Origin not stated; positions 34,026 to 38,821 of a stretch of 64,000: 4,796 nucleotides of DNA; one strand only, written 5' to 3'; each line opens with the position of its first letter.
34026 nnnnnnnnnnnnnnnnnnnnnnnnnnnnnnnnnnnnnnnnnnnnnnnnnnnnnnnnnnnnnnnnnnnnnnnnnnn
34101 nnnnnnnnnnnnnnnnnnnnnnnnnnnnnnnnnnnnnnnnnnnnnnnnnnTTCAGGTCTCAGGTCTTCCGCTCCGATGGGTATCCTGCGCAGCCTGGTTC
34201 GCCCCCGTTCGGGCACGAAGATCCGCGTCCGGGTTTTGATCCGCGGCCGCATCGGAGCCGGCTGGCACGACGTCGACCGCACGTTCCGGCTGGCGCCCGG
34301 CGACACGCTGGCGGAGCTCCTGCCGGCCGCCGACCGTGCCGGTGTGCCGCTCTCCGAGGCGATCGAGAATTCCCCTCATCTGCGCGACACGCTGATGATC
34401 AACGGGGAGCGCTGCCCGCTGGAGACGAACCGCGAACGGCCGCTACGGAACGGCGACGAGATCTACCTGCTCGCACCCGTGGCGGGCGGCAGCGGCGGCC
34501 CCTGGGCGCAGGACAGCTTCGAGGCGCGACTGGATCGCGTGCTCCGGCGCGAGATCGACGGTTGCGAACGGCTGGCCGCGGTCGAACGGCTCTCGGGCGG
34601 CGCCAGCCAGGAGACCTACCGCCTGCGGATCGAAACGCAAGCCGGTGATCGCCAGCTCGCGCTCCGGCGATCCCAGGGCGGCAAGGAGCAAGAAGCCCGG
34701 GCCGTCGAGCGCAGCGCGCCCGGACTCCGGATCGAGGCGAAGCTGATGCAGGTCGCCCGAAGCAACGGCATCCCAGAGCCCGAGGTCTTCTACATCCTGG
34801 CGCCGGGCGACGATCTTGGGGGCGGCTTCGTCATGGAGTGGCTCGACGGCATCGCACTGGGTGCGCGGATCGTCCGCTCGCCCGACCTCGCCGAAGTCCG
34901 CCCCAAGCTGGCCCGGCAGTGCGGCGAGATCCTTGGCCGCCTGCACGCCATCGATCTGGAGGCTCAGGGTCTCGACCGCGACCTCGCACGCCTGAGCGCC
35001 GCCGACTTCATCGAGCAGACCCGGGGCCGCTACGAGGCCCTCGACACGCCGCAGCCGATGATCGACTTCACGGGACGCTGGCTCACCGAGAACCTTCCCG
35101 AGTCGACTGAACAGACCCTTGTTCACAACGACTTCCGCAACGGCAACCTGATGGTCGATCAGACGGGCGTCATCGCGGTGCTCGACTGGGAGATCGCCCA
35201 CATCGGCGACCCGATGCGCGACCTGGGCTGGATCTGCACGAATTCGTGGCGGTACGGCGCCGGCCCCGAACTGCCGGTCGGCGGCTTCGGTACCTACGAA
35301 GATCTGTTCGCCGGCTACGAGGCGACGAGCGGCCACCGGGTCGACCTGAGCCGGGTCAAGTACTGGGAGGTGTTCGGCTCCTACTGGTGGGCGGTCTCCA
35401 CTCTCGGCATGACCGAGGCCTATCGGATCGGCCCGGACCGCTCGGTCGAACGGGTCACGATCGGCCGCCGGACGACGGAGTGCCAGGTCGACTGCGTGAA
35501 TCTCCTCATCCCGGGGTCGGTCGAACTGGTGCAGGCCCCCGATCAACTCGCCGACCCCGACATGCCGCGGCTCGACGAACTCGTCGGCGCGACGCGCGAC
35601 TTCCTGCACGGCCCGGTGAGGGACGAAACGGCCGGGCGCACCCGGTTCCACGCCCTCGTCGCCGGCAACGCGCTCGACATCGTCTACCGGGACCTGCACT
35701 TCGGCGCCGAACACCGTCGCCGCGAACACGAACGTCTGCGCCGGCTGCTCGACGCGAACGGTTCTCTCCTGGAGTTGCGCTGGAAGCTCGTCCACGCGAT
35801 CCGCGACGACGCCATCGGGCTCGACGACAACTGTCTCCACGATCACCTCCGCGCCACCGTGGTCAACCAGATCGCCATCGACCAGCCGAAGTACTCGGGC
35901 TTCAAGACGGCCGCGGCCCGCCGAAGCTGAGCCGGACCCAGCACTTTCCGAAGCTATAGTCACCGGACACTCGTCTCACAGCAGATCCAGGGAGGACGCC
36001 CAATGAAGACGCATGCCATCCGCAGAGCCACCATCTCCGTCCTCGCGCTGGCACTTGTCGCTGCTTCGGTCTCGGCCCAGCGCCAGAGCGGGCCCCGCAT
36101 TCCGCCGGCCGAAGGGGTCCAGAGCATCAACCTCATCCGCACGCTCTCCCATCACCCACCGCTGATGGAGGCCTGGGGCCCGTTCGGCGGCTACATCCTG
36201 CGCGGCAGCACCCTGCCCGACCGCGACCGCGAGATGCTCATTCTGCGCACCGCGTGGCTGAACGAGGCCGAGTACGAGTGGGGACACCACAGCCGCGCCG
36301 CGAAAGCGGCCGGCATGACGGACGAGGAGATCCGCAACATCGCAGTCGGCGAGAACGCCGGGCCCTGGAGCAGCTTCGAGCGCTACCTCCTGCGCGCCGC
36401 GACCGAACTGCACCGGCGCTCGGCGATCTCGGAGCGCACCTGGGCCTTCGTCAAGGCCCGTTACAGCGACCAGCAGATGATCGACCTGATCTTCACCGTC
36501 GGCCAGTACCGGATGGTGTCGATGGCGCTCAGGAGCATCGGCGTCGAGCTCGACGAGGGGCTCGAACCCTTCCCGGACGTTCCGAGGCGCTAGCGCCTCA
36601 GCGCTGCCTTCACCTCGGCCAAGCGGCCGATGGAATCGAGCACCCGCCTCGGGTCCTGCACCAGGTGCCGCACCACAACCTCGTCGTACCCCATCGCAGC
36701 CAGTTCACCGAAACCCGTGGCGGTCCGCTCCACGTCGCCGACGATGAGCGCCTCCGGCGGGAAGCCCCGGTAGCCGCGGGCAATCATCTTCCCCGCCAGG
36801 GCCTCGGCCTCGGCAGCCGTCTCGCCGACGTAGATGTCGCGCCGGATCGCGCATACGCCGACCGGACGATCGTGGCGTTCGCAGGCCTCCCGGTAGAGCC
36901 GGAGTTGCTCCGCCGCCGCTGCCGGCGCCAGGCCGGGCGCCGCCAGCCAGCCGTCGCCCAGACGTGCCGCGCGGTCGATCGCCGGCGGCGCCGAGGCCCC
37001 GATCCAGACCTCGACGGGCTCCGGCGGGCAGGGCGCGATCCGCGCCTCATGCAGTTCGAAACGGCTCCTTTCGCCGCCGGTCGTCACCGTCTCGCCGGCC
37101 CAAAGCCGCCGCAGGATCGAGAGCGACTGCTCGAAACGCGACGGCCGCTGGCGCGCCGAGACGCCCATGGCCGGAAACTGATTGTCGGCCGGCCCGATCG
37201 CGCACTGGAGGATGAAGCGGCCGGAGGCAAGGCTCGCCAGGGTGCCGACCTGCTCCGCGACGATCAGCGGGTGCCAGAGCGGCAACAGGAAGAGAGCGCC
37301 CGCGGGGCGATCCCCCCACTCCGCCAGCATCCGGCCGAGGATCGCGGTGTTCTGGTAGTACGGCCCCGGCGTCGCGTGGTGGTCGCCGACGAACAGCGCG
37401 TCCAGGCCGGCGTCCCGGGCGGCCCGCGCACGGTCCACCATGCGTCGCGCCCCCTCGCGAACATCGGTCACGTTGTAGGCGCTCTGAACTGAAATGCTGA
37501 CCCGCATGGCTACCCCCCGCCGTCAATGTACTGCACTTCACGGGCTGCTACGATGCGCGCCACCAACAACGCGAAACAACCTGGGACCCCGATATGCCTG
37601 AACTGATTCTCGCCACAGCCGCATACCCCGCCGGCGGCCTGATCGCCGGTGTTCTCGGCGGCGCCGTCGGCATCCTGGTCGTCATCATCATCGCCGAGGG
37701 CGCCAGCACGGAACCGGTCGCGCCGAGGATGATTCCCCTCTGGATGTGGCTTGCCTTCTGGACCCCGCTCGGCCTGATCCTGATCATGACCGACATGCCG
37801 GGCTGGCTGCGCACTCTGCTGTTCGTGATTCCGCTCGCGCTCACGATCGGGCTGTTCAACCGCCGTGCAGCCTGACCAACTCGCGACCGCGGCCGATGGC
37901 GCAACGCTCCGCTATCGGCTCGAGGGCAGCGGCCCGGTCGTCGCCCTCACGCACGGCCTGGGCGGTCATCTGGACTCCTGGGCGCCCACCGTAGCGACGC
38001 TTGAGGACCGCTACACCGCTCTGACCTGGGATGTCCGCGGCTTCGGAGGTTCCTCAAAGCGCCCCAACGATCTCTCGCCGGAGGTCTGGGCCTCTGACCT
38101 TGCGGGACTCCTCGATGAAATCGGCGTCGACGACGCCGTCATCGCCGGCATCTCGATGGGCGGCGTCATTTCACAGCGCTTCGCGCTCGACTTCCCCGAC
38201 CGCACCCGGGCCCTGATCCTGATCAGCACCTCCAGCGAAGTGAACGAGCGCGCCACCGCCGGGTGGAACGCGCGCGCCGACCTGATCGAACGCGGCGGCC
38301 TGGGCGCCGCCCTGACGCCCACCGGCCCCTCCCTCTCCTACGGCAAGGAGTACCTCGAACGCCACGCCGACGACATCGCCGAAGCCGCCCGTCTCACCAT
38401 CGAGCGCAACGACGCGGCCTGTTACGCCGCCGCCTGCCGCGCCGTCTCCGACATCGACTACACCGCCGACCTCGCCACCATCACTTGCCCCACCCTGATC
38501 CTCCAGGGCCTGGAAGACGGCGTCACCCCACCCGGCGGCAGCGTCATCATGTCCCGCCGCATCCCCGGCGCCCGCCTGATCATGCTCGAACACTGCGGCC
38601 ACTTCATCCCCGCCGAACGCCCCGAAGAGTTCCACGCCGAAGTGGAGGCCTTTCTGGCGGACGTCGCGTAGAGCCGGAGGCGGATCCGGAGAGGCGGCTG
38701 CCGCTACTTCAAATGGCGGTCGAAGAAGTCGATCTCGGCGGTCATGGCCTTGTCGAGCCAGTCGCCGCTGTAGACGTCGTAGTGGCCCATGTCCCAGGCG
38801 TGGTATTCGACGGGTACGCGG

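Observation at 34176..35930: MoaD-like ubiquitin-fold domain with C-terminal Gly-Gly read through into an intact APH-type kinase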

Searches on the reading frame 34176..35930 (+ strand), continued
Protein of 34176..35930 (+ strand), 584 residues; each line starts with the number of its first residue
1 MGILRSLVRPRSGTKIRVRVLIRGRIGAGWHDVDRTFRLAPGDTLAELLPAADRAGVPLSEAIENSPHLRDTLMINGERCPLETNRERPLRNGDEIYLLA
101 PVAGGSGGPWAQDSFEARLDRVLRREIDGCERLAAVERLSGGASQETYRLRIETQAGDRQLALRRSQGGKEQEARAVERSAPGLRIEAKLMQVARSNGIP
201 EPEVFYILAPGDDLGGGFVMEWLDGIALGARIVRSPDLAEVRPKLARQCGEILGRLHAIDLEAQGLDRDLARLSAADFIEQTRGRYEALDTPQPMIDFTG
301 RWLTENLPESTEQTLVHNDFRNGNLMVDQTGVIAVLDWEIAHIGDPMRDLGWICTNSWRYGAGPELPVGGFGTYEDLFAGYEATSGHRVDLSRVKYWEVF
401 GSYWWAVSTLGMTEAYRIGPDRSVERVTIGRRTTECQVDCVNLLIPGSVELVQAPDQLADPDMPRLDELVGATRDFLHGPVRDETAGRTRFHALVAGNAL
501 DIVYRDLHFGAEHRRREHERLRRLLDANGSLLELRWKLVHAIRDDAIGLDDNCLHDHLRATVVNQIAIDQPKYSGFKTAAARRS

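Call 10: find_related_loci(query=window:34176-35930:+, collection=genome_contigs, flank=7000)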
Query window:34176-35930:+ (584 aa) in genome_contigs; peptide patterns used: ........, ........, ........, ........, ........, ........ (x = any residue, [..] = any of these).
154 stretches matched a pattern; 125 encode a relative of the query (tblastn E <= 1e-3); the best 80 are kept; 80 distinct loci.
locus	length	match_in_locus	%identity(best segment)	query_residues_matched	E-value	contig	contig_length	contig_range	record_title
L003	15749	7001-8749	91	1-584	0e+0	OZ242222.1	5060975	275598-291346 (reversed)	MAG: Candidatus Multivorans sp. isolate 294fb325-5f7d-45f9-a7ea-d7aadbeafeef genome assembly, chromosome: 1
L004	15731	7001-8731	91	9-584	0e+0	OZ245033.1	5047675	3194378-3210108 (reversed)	MAG: Candidatus Multivorans sp. isolate ccabee53-d9e3-4e52-b566-adb1483e4997 genome assembly, chromosome: 1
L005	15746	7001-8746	88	1-582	0e+0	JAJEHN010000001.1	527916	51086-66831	MAG: Thermoanaerobaculia bacterium isolate p16x60bins.57 k141_289058, whole genome shotgun sequence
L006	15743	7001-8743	88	1-580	0e+0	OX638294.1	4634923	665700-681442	MAG: uncultured Thermoanaerobaculia bacterium isolate 42478a12-5572-4d71-959b-92ffd854a98d genome assembly, chromosome:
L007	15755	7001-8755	90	1-584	0e+0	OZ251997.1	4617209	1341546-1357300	MAG: Candidatus Multivorans sp. isolate 0020eb3c-7439-4c9e-8c72-55202c0a045f genome assembly, chromosome: 1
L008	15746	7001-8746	89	1-582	0e+0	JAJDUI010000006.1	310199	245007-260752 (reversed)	MAG: Thermoanaerobaculia bacterium isolate jk18x1bzbins.73 k141_974668, whole genome shotgun sequence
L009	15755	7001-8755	90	1-584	0e+0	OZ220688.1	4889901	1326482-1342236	MAG: Thermoanaerobaculia bacterium isolate 17c936d4-adfa-4882-ba3e-7fd0bc385902 genome assembly, chromosome: 1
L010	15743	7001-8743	87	1-580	0e+0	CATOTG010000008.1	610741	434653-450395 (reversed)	MAG: uncultured Thermoanaerobaculia bacterium isolate 2de50437-b26d-4e32-99b7-ac34be852a58 genome assembly, contig: cont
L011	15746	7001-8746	88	1-582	0e+0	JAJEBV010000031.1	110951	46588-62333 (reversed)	MAG: Thermoanaerobaculia bacterium isolate jk18x9bins.56 k141_103326, whole genome shotgun sequence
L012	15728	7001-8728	89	1-576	0e+0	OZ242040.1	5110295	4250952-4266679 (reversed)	MAG: Candidatus Multivorans sp. isolate cd603fe2-36ea-45dd-b21b-4d1cbeb73145 genome assembly, chromosome: 1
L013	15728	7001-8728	89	1-576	0e+0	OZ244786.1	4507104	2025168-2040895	MAG: Candidatus Multivorans sp. isolate 506956bb-d3ba-4b36-a8b3-9439da49a84d genome assembly, chromosome: 1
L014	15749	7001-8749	89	1-582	0e+0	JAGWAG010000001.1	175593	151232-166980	MAG: Acidobacteria bacterium isolate 277c_1 scaffold_721, whole genome shotgun sequence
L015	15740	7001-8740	86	1-580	0e+0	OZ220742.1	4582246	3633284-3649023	MAG: Thermoanaerobaculia bacterium isolate 0db66e92-d31a-4200-8262-fff8455c21c0 genome assembly, chromosome: 1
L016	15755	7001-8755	85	3-580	0e+0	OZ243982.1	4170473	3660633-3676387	MAG: Thermoanaerobaculia bacterium isolate 8c3e8a6b-c03f-4b87-9f33-7e3e6cbd280f genome assembly, chromosome: 1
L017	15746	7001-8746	86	1-580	0e+0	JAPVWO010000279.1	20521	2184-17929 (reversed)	MAG: Candidatus Multivorans thiocomprendens isolate r_rhhh15 Seq279, whole genome shotgun sequence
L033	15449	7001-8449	89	101-583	0e+0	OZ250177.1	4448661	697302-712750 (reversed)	MAG: Candidatus Multivorans sp. isolate 36e5008e-f582-4c91-8c3b-5baff8031e1a genome assembly, chromosome: 1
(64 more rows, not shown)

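Call 34: predict_structure(alignment_id=A3)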
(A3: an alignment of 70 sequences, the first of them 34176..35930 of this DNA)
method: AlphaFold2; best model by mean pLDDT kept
length: 584 residues; sequences in the alignment: 70
mean_pLDDT: 80.7   pTM: 0.72
mean pLDDT of the five models: 80.7, 70.0, 69.6, 67.8, 61.9
residues with pLDDT >= 90: 191; 70-90: 268; 50-70: 81; < 50: 44
segments of 3 or more residues with pLDDT < 50: 1-12, 100-107, 169-174, 422-431
pLDDT, mean of each block of 10 residues (from residue 1): 43 74 62 84 91 83 71 78 89 79 45 87 92 83 69 92 74 51 80 89 89 86 75 74 87 90 88 88 90 95 89 70 73 73 80 75 69 89 94 92 86 67 45 77 90 80 76 90 78 81 89 96 98 98 97 97 91 80 52
secondary structure, 60 per line:
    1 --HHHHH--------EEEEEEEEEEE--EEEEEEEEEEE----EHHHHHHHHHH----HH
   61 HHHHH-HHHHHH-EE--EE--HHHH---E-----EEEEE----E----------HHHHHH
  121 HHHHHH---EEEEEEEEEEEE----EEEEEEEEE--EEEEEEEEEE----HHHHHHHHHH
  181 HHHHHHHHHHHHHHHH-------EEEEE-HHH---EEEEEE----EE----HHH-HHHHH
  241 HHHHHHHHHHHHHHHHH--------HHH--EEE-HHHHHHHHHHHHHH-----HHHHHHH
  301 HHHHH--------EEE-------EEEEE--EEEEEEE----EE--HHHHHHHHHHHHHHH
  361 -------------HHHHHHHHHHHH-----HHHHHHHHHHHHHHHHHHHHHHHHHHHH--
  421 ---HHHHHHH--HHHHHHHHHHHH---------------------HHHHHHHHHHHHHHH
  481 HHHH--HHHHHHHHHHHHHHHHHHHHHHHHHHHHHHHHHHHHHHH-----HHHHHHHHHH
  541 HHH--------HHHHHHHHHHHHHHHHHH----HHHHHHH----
elements in order: H3-7 E16-26 E29-39 H45-54 H59-65 H67-72 H82-85 E95-99 H115-126 E130-141 E146-154 E157-166 H171-196 E204-208 E216-221 H236-257 E271-273 H275-288 H294-305 E314-316 E324-328 E331-337 H346-360 H374-385 H391-418 H424-430 H433-444 H466-484 H487-525 H531-543 H552-569 H574-580
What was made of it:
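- On Cleaved Ubl-fusion precursors (MoaX type): Residues 100-107 have pLDDT below 50 (call 34).
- Residues 100-107 are predicted disordered between two folded parts (call 34).
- Tried and rejected: Only the low-confidence linker is reported (call 34).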

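Call 38: search_solved_structures(query=window:34503-35930:+, max_evalue=0.001)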
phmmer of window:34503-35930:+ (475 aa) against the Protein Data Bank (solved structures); distinct sequences matched with E-value up to 0.001: 11.
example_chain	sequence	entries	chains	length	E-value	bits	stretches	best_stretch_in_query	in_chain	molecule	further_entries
9o56_A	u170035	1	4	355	9.3e-20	74.1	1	9-298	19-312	Aminoglycoside phosphotransferase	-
3dxp_A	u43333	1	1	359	1e-17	67.4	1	9-261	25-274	putative acyl-CoA dehydrogenase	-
8v3v_A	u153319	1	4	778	2.9e-10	42.8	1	79-245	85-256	Acyl-Coenzyme A dehydrogenase family, member 11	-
8v3u_A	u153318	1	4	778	3.7e-09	39.1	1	79-245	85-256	Acyl-Coenzyme A dehydrogenase family, member 11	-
9fsg_A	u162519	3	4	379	2.3e-06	29.9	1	158-280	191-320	Aminoglycoside phosphotransferase-like protein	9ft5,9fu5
3ats_A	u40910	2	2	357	2e-05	26.8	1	172-299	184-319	Putative uncharacterized protein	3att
5uxb_A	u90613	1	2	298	4.4e-05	25.7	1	135-242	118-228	Macrolide 2'-phosphotransferase MphH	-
5uxc_A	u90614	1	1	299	4.4e-05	25.7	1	135-242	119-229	Predicted aminoglycoside phosphotransferase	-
5uxd_A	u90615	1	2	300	4.5e-05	25.7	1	135-242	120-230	Macrolide 2'-phosphotransferase MphH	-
3w0m_A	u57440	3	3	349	0.00097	21.3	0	196-250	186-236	Hygromycin-B 4-O-kinase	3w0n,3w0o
3w0r_A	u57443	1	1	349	0.00097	21.3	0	196-250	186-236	Hygromycin-B 4-O-kinase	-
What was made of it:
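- On LvaA/LvaC - ACAD10/11 4-hydroxyacyl-CoA kinase/ACAD system: ACAD11 chains 8v3v and 8v3u match at E 2.9e-10 and 3.7e-9 (call 38).
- Closest known: LvaA/LvaC of Pseudomonas putida and mammalian ACAD10/ACAD11. Same: The kinase is similar in sequence to the ACAD11 kinase domain (E 2.9e-10, call 38).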

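Call 40: search_protein_families(library=ncbifam, proteins=[window:34176-35930:+, L001:5891-7960:+], max_evalue=0.001)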
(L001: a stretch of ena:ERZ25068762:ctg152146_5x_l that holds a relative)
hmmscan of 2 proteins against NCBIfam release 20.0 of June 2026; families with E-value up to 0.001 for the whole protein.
window:34176-35930:+ (584 aa): 8 families
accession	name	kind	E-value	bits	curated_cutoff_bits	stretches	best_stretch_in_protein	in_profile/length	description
NF038156.1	lant_syn_V_LxmK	equivalog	3.5e-10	39.5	315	1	309-352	187-229/347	class V lanthionine synthetase subunit LxmK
TIGR02721.1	ycfN_thiK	equivalog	1.4e-07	30.9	299.45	1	217-356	64-188/256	thiamine kinase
NF033068.1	APH_3p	equivalog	1.2e-06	28.2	205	1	186-398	52-249/255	APH(3') family aminoglycoside O-phosphotransferase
NF046102.1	CellCycRegCcrZ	equivalog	4.4e-06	26.3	400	1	247-355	84-195/260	cell cycle regulator CcrZ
NF041256.1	GntI_guanitoxin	equivalog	7.9e-06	25.4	357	1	313-356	172-216/282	guanitoxin biosynthesis pre-guanitoxin N-oxide kinase GntI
TIGR03724.2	arch_bud32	equivalog_domain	8e-05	22.2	125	0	185-260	41-105/193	KEOPS complex kinase/ATPase Bud32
NF000255.1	macrolide_MphF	exception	9.5e-05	21.9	650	1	251-351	126-230/299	Mph(F) family macrolide 2'-phosphotransferase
NF011463.0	PRK14879.1-4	equivalog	0.00024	20.6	188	0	185-260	66-134/237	Kae1-associated kinase Bud32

L001:5891-7960:+ (689 aa): 2 families
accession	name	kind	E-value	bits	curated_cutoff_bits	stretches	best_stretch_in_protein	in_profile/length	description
NF007354.0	PRK09849.1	equivalog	2.7e-47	161.8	868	1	15-227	6-215/703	aldehyde ferredoxin oxidoreductase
NF040818.1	GAPOR_Arch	equivalog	2e-07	29.7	1300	1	67-140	49-121/654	glyceraldehyde-3-phosphate:ferredoxin oxidoreductase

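Call 61: fold_search(model_id=the predicted structure, library=pdb)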
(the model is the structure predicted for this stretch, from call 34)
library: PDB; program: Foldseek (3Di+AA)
matches with E <= 10: 960; with E <= 0.001: 19
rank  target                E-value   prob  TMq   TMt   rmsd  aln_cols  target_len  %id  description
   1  3dxp                  1.8e-09  1.00  0.43  0.72   4.2       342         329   21  Crystal structure of a putative aminoglycoside phosphotransferase (reut_a1007) from ralstonia eutropha jmp134 at 2.32 A  (released 2008-08-12)
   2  9fsg_A                5.3e-09  1.00  0.44  0.65   5.4       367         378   17  25-hydroxy steroid kinase (25-HSK) + 25-OH-cholest-1,4-diene-3-one (released 2026-01-14)
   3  9ft5                  5.8e-09  1.00  0.41  0.62   5.0       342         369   17  25-hydroxy steroid kinase (25-HSK) + ADP + 25-phospho-cholest-1,4-diene-3-one (released 2026-01-14)
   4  9fsg_B                9.3e-08  1.00  0.42  0.62   4.9       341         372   17  25-hydroxy steroid kinase (25-HSK) + 25-OH-cholest-1,4-diene-3-one (released 2026-01-14)
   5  3ats                  2.3e-07  1.00  0.40  0.61   5.7       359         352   19  Crystal structure of Rv3168 (released 2011-08-03)
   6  9qoe_B                3.7e-06  1.00  0.38  0.66   5.6       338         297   14  APH(2'')-Id with a fragment (released 2026-02-11)
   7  9h2z_A                6.0e-06  1.00  0.39  0.69   5.4       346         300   15  Crystal structure of APH(2")-IVa alternate (soaking with EK3-18 inhibitor) (released 2025-02-05)
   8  3i0o                  2.2e-05  1.00  0.39  0.63   6.0       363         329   12  Crystal Structure of Spectinomycin Phosphotransferase, APH(9)-Ia, in complex with ADP and Spectinomcyin (released 2010-01-19)
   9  8jsu_D                1.1e-04  1.00  0.32  0.52   7.2       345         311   15  The crystal structure of TvaE in complex with TvaLP (released 2025-09-03)
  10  4feu_A                1.3e-04  1.00  0.32  0.66   5.2       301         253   15  Crystal structure of the aminoglycoside phosphotransferase APH(3')-Ia, with substrate kanamycin and small molecule inh (released 2012-06-20)
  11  8jsu_B                1.5e-04  1.00  0.30  0.50   7.6       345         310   16  The crystal structure of TvaE in complex with TvaLP (released 2025-09-03)
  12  3mes_B                1.6e-04  1.00  0.33  0.49   7.9       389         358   14  Crystal structure of choline kinase from Cryptosporidium parvum Iowa II, cgd3_2030 (released 2010-04-07)
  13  4gkh_G                3.4e-04  1.00  0.31  0.61   7.1       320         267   16  Crystal structure of the aminoglycoside phosphotransferase APH(3')-Ia, with substrate kanamycin and small molecule inh (released 2012-09-05)
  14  9a5i_A                3.7e-04  1.00  0.29  0.40  16.9       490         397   12  Integrative model of MTNK-DHOM by crosslinking MS and deep learning (released 2024-09-18)
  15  4gkh_D                3.9e-04  1.00  0.33  0.65   6.3       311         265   16  Crystal structure of the aminoglycoside phosphotransferase APH(3')-Ia, with substrate kanamycin and small molecule inh (released 2012-09-05)
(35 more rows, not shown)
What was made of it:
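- On APH / protein-kinase-like small-molecule kinases (PF01636): The fold matches 3dxp, 9fsg and 3ats (call 61).
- Closest known: LvaA/LvaC of Pseudomonas putida and mammalian ACAD10/ACAD11. Different: The kinase carries an extra DUF6285 domain and is closer to 9o56, 3dxp, 25-hydroxysteroid kinase and Rv3168 (calls 38, 61).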

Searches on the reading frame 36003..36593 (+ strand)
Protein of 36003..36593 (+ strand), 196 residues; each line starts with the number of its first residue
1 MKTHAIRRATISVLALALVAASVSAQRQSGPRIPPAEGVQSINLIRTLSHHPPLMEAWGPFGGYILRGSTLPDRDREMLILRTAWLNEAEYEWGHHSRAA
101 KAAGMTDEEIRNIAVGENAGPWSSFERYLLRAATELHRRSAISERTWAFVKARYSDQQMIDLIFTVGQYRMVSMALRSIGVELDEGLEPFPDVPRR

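Call 3: search_protein_families(library=pfam, proteins=[window:36003-36593:+], max_evalue=0.1)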
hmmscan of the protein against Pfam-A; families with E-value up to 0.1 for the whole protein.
window:36003-36593:+ (196 aa): 1 family
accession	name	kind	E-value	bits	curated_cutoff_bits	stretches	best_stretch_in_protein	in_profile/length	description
PF02627.25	CMD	-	7.5e-15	55.1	23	1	52-116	1-65/84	Carboxymuconolactone decarboxylase family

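Call 40: search_protein_families(library=ncbifam, proteins=[window:36003-36593:+], max_evalue=0.001)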
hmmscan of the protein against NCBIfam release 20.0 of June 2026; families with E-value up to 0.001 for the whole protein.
window:36003-36593:+ (196 aa): 1 family
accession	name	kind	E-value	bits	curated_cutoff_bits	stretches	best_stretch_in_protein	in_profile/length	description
TIGR01926.1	peroxid_rel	subfamily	2.5e-05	24.2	81.8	1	42-169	30-161/178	peroxidase-related enzyme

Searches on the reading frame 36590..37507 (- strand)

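Call 3: search_protein_families(library=pfam, proteins=[window:36590-37507:-], max_evalue=0.1)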
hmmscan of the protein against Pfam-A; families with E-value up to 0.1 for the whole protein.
window:36590-37507:- (305 aa): 1 family
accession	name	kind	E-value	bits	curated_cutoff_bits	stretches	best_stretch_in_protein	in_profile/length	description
PF00296.26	Bac_luciferase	-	1.1e-39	137.1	27.9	1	5-246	5-249/314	Luciferase-like monooxygenase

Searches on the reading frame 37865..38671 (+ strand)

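Call 47: search_protein_families(library=pfam, proteins=[window:37865-38671:+], max_evalue=0.0001)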
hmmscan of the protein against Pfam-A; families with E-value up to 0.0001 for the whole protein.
window:37865-38671:+ (268 aa): 4 families
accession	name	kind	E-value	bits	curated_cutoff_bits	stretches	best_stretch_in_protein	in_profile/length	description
PF00561.26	Abhydrolase_1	-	2.4e-26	93.3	25.8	1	24-252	1-244/245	alpha/beta hydrolase fold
PF12697.13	Abhydrolase_6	-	1.5e-20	75.2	26.3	1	28-258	3-216/217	Alpha/beta hydrolase family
PF12146.15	Hydrolase_4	-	1.5e-19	70.7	27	1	25-251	6-237/239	Serine aminopeptidase, S33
PF03096.20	Ndr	-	1.8e-07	30.7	23.3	1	76-264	86-276/283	Ndr family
